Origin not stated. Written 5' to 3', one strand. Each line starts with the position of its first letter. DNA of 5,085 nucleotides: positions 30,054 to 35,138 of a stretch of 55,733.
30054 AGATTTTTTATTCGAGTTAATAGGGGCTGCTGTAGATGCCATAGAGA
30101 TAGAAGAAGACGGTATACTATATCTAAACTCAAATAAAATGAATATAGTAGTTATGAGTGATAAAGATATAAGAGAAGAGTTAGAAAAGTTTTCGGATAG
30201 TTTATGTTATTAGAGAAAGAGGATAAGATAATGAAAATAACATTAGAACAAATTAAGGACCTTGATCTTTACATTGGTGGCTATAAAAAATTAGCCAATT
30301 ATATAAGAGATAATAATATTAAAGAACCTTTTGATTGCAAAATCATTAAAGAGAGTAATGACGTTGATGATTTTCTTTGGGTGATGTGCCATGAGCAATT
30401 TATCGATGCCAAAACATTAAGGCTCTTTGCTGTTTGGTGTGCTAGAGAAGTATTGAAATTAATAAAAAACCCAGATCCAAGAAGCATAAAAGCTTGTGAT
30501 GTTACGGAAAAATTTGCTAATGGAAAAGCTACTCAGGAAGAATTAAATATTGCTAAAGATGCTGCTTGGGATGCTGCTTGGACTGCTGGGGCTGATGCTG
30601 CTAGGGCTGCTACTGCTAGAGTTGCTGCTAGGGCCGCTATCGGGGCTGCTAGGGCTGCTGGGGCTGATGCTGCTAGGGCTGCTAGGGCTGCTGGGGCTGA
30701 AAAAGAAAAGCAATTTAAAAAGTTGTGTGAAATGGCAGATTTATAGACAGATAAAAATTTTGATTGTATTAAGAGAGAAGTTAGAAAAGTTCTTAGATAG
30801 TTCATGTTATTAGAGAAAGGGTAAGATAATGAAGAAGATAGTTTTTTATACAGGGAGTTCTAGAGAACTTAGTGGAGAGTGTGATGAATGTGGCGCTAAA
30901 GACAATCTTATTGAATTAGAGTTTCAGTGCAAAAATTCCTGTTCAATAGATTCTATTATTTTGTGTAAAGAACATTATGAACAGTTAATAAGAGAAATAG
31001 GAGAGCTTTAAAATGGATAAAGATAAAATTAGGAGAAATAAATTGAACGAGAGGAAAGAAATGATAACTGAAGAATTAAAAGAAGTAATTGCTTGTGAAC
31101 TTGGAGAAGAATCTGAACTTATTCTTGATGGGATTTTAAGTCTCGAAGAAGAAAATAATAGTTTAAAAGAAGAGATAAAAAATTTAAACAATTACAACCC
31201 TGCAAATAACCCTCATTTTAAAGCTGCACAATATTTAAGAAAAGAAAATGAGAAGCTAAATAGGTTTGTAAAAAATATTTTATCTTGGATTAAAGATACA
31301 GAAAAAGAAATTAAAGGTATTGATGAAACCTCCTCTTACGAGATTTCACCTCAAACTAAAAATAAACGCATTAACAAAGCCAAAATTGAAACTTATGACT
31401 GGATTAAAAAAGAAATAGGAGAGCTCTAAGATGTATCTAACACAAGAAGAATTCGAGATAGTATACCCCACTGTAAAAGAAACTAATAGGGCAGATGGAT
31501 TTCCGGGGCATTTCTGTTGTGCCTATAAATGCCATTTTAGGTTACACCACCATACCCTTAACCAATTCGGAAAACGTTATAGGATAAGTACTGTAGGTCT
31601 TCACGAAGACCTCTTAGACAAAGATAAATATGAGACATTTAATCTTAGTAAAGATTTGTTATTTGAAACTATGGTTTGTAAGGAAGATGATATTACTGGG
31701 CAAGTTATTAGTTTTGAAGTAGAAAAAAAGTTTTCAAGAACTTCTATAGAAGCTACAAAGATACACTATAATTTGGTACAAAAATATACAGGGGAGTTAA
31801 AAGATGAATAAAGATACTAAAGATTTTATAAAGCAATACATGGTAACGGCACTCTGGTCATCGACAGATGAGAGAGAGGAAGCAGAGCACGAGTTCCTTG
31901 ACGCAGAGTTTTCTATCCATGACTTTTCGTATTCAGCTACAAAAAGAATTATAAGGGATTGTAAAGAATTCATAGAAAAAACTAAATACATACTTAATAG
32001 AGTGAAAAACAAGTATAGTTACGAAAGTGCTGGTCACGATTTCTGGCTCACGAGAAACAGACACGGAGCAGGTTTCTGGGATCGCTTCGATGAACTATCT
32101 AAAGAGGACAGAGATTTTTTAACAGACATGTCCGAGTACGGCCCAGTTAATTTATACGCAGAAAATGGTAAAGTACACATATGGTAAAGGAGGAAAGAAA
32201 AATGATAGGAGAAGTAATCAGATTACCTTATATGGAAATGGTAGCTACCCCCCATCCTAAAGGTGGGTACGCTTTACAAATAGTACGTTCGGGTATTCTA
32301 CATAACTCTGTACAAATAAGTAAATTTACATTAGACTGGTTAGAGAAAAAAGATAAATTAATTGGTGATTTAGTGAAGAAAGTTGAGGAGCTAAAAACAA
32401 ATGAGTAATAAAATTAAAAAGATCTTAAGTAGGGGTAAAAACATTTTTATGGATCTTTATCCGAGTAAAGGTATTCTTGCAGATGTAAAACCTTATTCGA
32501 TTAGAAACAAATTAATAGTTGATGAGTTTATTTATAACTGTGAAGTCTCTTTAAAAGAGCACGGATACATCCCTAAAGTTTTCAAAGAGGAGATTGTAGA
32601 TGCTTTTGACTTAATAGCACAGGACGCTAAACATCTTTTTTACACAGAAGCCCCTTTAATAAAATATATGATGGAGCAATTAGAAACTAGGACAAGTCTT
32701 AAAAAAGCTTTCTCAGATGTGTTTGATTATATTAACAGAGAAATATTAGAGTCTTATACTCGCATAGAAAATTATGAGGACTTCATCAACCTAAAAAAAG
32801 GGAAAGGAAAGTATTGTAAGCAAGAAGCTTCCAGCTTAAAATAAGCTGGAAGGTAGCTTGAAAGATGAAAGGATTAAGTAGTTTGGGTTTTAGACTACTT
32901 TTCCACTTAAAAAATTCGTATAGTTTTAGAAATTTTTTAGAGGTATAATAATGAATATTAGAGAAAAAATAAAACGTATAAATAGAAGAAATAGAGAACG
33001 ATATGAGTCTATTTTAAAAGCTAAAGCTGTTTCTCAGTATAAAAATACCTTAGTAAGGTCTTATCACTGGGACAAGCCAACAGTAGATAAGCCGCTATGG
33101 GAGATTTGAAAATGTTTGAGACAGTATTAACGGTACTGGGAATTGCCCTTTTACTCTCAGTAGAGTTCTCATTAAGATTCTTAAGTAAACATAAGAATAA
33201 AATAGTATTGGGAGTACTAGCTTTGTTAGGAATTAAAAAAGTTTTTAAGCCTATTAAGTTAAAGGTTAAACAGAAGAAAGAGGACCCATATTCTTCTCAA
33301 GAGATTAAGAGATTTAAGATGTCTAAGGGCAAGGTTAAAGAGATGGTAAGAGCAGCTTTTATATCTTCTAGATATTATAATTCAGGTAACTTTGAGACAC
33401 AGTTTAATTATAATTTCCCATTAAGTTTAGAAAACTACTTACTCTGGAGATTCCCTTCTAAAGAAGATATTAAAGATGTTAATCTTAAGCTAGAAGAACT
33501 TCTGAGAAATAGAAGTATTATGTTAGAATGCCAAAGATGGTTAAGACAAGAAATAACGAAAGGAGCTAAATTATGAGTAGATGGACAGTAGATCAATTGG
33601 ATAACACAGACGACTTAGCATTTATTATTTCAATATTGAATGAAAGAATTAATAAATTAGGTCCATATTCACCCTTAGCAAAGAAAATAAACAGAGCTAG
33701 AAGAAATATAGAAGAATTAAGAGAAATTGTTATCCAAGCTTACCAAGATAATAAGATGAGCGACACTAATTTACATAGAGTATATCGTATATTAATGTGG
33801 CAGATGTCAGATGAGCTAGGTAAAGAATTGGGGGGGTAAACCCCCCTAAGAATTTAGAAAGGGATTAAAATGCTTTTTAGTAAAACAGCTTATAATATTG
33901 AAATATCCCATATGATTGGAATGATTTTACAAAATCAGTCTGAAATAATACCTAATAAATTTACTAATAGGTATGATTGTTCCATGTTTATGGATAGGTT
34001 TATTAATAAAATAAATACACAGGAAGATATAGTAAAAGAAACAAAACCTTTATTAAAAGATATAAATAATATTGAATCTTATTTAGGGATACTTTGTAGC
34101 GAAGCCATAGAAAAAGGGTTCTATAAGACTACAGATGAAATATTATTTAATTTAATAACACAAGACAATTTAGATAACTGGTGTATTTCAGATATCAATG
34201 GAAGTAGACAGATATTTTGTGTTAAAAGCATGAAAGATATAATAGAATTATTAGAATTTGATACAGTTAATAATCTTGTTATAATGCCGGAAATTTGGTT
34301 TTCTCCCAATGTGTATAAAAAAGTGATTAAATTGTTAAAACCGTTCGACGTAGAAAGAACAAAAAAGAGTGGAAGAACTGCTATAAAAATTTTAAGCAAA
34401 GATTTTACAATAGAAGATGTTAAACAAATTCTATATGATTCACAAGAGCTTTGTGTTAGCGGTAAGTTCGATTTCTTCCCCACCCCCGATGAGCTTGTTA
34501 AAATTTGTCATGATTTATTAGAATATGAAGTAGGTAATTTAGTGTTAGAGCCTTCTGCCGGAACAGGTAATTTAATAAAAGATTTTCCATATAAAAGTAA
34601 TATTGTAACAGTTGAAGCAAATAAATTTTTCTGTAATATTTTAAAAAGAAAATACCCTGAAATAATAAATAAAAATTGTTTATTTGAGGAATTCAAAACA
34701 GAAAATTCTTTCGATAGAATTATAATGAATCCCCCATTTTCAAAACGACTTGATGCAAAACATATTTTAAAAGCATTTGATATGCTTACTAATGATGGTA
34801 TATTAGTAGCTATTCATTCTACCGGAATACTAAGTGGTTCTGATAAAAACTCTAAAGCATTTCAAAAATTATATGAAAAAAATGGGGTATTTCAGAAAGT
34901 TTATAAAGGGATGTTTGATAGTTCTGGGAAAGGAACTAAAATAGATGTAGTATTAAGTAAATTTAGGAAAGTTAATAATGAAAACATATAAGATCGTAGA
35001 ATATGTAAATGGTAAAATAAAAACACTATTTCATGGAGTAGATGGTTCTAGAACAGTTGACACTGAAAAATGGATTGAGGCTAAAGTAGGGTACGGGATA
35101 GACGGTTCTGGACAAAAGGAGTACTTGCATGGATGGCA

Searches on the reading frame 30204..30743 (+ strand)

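Call 41: search_protein_families(library=phrogs, proteins=[window:30204-30743:+], max_evalue=0.001)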
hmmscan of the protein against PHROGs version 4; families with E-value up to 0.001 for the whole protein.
window:30204-30743:+ (180 aa): 4 families
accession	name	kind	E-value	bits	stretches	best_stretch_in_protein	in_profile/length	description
phrog_18326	-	unknown function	2.4e-25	90.3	1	10-163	3-157/203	-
phrog_8332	-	unknown function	0.00011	22.9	1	110-164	153-207/248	-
phrog_38757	-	unknown function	0.0004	21.1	1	73-172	65-157/170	-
phrog_21347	-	unknown function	0.0006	21.1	1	10-166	1-153/186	-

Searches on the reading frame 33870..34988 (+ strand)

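Call 9: search_protein_families(library=phrogs, proteins=[window:33870-34988:+], max_evalue=0.001)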
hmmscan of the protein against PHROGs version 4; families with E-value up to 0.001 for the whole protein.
window:33870-34988:+ (373 aa): 19 families
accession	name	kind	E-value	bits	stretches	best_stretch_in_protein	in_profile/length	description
phrog_9133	-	unknown function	6e-38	131.3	1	164-373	698-910/1259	-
phrog_11358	-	unknown function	1.1e-27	96.5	1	200-350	1846-1996/3431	-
phrog_6263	-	other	1.4e-26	94.2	1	200-366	392-545/548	DNA methyltransferase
phrog_15406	-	other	1.1e-25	90.1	1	200-368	1249-1418/2789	DNA methyltransferase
phrog_18947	-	unknown function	2.5e-21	75.8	1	200-350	567-717/1537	-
phrog_9793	-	unknown function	3.4e-20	72.9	1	199-337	602-738/772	-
phrog_22901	-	unknown function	6.2e-20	71.1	1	193-343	626-775/1394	-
phrog_799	-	other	3.1e-11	44.1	1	199-309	211-309/458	DNA methyltransferase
phrog_1685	-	unknown function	2.6e-10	39.2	1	200-363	92-277/2278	-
phrog_3820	-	other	4.4e-09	36.8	1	177-292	23-140/255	DNA methyltransferase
phrog_10691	-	unknown function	5.7e-09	33.9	1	218-319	2375-2478/3925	-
phrog_24008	-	DNA, RNA and nucleotide metabolism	1.6e-07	30.6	1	203-334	75-215/1006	helicase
phrog_5143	-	unknown function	7.1e-07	27.6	1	201-316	1801-1918/2204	-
phrog_11801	-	other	5.5e-06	24.8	1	221-362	167-328/2269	DNA methyltransferase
phrog_31814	-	other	9.9e-06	26.7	1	200-266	9-74/95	DNA methyltransferase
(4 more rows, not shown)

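Call 10: search_protein_families(library=pfam, proteins=[window:33870-34988:+], max_evalue=0.001)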
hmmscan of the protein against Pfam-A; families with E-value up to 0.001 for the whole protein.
window:33870-34988:+ (373 aa): 1 family
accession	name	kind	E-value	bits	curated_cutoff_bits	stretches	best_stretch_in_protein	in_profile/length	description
PF02384.22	N6_Mtase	-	9.9e-05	22.2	20.4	0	205-297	30-142/311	N-6 DNA Methylase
